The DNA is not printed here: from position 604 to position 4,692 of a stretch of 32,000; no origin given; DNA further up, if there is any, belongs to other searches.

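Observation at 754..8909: Same-strand cluster pairing two unusual membrane lipid-enzyme fusions with a LuxR-type regulator and a PEP-CTERM surface protein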

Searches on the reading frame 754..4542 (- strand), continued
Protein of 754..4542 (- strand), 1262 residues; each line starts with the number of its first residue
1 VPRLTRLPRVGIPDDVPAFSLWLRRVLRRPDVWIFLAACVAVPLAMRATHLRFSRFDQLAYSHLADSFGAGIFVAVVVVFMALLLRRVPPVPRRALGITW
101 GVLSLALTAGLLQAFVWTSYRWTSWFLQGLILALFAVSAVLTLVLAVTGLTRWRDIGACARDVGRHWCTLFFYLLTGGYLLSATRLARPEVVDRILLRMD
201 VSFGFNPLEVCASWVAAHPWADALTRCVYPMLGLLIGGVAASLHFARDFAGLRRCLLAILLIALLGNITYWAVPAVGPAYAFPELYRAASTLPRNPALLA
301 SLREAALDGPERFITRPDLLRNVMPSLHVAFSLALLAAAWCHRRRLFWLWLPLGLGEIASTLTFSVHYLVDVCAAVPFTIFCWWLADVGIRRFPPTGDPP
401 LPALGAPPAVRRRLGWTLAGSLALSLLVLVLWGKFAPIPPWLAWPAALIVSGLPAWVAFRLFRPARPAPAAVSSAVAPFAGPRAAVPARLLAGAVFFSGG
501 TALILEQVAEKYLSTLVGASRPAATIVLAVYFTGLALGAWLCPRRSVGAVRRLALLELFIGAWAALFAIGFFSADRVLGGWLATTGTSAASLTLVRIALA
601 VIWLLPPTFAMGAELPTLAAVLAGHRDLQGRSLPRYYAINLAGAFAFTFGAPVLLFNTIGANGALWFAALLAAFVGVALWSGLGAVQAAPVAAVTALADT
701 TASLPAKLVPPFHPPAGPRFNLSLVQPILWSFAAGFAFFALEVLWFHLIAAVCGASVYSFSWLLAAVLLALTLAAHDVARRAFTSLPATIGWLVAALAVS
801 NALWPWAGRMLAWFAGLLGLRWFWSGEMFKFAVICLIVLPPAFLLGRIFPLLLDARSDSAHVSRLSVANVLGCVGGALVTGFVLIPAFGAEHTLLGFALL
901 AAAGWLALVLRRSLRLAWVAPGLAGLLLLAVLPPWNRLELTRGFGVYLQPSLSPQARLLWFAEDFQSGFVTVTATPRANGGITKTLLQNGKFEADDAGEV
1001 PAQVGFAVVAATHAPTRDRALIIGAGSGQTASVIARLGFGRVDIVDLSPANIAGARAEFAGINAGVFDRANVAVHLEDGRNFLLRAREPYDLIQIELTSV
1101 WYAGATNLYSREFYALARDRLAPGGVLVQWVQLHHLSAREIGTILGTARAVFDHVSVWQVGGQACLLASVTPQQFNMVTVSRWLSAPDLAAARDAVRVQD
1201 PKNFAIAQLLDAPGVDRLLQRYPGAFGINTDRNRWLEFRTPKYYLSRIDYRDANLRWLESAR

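Call 91: predict_structure(alignment_id=A3)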
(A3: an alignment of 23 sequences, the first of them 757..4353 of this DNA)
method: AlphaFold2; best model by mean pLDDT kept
length: 1199 residues; sequences in the alignment: 23
mean_pLDDT: 81.0   pTM: 0.68
mean pLDDT of the five models: 81.0, 78.4, 77.0, 74.6, 66.1
residues with pLDDT >= 90: 421; 70-90: 566; 50-70: 135; < 50: 77
segments of 3 or more residues with pLDDT < 50: 255-260, 405-418, 624-659, 1136-1142
pLDDT, mean of each block of 10 residues (from residue 1): 73 93 89 90 87 62 85 91 88 91 85 72 63 85 81 81 82 92 90 92 79 73 79 79 73 49 83 91 91 86 83 94 90 77 85 94 93 84 91 91 53 41 82 93 79 67 84 89 85 94 82 67 69 80 90 90 78 93 84 75 92 89 48 37 33 37 86 93 85 75 93 81 88 94 80 61 80 94 91 78 93 92 91 94 87 87 91 78 54 87 83 83 70 70 90 94 87 95 86 86 92 84 90 63 72 92 89 81 92 86 92 91 88 56 76 87 74 55 66 78
secondary structure, 60 per line:
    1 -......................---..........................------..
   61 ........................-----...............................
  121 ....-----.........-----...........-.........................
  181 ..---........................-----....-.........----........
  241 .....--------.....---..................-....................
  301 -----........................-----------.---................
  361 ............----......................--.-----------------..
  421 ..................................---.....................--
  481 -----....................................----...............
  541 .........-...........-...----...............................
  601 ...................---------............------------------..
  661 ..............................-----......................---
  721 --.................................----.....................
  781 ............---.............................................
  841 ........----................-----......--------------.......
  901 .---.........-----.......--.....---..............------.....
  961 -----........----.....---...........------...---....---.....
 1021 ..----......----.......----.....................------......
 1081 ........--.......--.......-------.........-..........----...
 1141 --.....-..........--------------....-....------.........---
elements in order (helices of 4 or more, strands of 3 or more residues): H2-23 H27-52 H59-84 H90-124 H130-138 H144-154 H156-182 H186-209 H215-218 H220-228 H233-245 H254-258 H262-279 H281-300 H306-329 H345-372 H377-398 H419-454 H458-478 H486-521 H526-549 H551-561 H570-619 H629-640 H659-690 H696-717 H723-755 H760-792 H796-848 H853-868 H874-879 E894-901 E905-913 E919-925 E928-932 H936-949 E956-960 H966-973 E978-982 H986-996 E1009-1012 H1016-1022 E1027-1032 H1037-1043 H1048-1057 E1058-1068 H1075-1088 E1091-1097 E1100-1106 H1114-1122 H1124-1133 E1143-1147 H1149-1158 H1173-1176 H1178-1181 H1188-1196
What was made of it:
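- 754..4542 (-): Tri-domain membrane enzyme PAP2_3::MFS-like::SpdSyn-like (1262 aa). The PAP2_3 core is at about 3388-3957, the MFS-like 12-13 TM region at about 1753-3084, and the SpdSyn-like domain at about 763-1737. The AF2 model has pLDDT 81 (call 91).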

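Call 93: fold_search(model_id=the predicted structure, library=pdb)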
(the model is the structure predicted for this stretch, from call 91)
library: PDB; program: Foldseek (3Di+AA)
matches with E <= 10: 1233; with E <= 0.001: 110
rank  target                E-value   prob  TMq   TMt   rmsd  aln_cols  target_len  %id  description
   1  1uir_A                3.2e-08  1.00  0.17  0.60   7.0       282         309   22  Crystal Structure of Polyamine Aminopropyltransfease from Thermus thermophilus (released 2003-08-05)
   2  1uir_B                4.5e-08  1.00  0.17  0.58   7.1       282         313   22  Crystal Structure of Polyamine Aminopropyltransfease from Thermus thermophilus (released 2003-08-05)
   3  6o65_A                7.0e-08  1.00  0.17  0.64   7.0       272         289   18  Crystal Structure of Arabidopsis thaliana Spermidine Synthase isoform 1 (AtSPDS1) in complex with decarboxylated S-ade (released 2019-06-05)
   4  3anx_B                8.4e-08  1.00  0.17  0.60   6.9       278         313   23  Crystal structure of triamine/agmatine aminopropyltransferase (SPEE) from thermus thermophilus, complexed with MTA (released 2011-04-13)
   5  6o65_E                1.3e-07  1.00  0.17  0.64   3.2       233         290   20  Crystal Structure of Arabidopsis thaliana Spermidine Synthase isoform 1 (AtSPDS1) in complex with decarboxylated S-ade (released 2019-06-05)
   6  2pt9_C                1.4e-07  1.00  0.17  0.66   8.1       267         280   17  The structure of Plasmodium falciparum spermidine synthase in complex with decarboxylated S-adenosylmethionine and the (released 2008-04-01)
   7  2hte_C                1.9e-07  1.00  0.17  0.65   7.8       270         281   18  The crystal structure of spermidine synthase from p. falciparum in complex with 5'-methylthioadenosine (released 2006-08-08)
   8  6o65_C                2.1e-07  1.00  0.17  0.63   7.8       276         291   17  Crystal Structure of Arabidopsis thaliana Spermidine Synthase isoform 1 (AtSPDS1) in complex with decarboxylated S-ade (released 2019-06-05)
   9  3anx_A                2.2e-07  1.00  0.17  0.61   5.8       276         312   23  Crystal structure of triamine/agmatine aminopropyltransferase (SPEE) from thermus thermophilus, complexed with MTA (released 2011-04-13)
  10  6qmm_B                2.2e-07  1.00  0.18  0.69   5.0       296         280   23  Crystal structure of Synecochoccus Spermidine Synthase in complex with putrescine, spermidine and MTA (released 2019-03-27)
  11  6o64_B                2.8e-07  1.00  0.17  0.64   3.3       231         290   22  Crystal Structure of Arabidopsis thaliana Spermidine Synthase isoform 2 (AtSPDS2) (released 2019-06-05)
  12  1xj5_B                3.1e-07  1.00  0.17  0.66   7.0       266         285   18  X-RAY STRUCTURE OF SPERMIDINE SYNTHASE FROM ARABIDOPSIS THALIANA GENE AT1G23820 (released 2004-10-05)
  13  6o64_F                3.1e-07  1.00  0.17  0.65   6.9       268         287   19  Crystal Structure of Arabidopsis thaliana Spermidine Synthase isoform 2 (AtSPDS2) (released 2019-06-05)
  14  6o64_A                3.1e-07  1.00  0.17  0.65   7.2       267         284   19  Crystal Structure of Arabidopsis thaliana Spermidine Synthase isoform 2 (AtSPDS2) (released 2019-06-05)
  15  6o65_D                3.2e-07  1.00  0.17  0.63   6.8       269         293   18  Crystal Structure of Arabidopsis thaliana Spermidine Synthase isoform 1 (AtSPDS1) in complex with decarboxylated S-ade (released 2019-06-05)
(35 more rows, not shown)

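Call 101: find_encoding_contigs(protein=P0140, flank=10000, max_places=2)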
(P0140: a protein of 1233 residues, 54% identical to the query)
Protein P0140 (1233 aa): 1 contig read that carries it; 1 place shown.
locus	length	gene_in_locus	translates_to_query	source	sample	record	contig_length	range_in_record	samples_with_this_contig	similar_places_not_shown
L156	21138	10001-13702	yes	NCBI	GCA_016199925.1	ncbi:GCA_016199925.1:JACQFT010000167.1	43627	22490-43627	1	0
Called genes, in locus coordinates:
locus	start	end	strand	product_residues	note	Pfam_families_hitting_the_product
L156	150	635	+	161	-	-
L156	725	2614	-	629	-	PF00005:ABC_tran, PF02463:SMC_N (faint), PF03193:RsgA_GTPase (faint), PF13555:AAA_29 (faint), PF12848:ABC_tran_Xtn, PF00005:ABC_tran, PF13304:AAA_21 (weak), PF16326:ABC_tran_CTD, +3 more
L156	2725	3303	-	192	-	PF00440:TetR_N, PF17940:TetR_C_31 (faint)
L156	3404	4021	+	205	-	PF01243:PNPOx_N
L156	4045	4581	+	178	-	PF04982:TM_HPP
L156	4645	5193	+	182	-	PF02627:CMD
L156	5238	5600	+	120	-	PF02635:DsrE (weak)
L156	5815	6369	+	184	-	PF04945:YHS (weak)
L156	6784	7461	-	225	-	PF00072:Response_reg, PF04545:Sigma70_r4 (weak), PF08281:Sigma70_r4_2, PF00196:GerE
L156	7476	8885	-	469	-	PF00512:HisKA, PF02518:HATPase_c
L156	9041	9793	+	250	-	-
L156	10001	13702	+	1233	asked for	PF14378:PAP2_3, PF01564:Spermine_synth, PF08242:Methyltransf_12 (weak), PF13649:Methyltransf_25 (weak)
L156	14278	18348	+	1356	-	PF00989:PAS, PF08447:PAS_3, PF08448:PAS_4, PF13426:PAS_9, PF08447:PAS_3, PF08448:PAS_4, PF00512:HisKA, PF02518:HATPase_c, +5 more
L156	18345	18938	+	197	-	PF00072:Response_reg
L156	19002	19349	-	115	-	-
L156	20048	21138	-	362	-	PF03989:DNA_gyraseA_C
